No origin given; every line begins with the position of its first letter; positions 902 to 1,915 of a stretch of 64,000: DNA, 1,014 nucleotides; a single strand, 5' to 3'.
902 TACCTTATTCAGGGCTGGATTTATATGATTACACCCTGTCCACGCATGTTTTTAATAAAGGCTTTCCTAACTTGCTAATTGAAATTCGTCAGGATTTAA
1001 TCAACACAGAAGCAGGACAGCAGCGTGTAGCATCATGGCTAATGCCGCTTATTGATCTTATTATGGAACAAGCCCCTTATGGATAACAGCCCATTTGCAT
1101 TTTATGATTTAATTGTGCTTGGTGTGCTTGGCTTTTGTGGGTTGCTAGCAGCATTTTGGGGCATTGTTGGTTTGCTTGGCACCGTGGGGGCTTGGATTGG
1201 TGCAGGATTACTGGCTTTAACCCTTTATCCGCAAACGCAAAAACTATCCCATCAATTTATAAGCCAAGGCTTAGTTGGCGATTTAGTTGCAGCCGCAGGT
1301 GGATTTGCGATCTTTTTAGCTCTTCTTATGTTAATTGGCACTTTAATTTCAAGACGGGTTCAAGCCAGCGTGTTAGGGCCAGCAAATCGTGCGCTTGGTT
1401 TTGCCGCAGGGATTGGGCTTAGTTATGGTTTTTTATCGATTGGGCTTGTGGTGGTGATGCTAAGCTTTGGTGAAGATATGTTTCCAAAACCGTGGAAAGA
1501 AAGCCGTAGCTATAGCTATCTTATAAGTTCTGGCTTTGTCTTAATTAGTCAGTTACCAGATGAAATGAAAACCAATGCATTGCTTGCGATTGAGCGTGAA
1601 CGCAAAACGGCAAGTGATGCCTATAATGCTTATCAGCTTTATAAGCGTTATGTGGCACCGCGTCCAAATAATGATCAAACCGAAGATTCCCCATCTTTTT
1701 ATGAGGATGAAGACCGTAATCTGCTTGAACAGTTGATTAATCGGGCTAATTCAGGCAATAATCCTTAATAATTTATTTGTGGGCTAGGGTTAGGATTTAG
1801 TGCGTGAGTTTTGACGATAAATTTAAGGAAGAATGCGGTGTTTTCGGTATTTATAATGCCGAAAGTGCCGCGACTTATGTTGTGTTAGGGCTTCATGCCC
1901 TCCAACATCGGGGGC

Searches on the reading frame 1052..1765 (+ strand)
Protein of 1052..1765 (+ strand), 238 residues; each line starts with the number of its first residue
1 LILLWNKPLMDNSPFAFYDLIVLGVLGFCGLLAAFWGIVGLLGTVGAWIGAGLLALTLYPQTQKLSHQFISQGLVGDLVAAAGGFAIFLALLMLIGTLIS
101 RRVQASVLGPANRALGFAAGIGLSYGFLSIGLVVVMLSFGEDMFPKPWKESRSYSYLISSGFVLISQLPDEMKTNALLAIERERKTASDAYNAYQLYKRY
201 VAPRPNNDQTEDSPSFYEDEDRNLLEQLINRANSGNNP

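Call 34: search_protein_families(library=pfam, proteins=[window:1052-1765:+], max_evalue=0.001)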
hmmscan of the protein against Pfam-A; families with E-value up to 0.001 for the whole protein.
window:1052-1765:+ (238 aa): 1 family
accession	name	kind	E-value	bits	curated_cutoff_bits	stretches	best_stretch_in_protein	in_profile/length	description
PF02674.22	Colicin_V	-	2.2e-18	67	29.3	1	19-159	2-141/144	Colicin V production protein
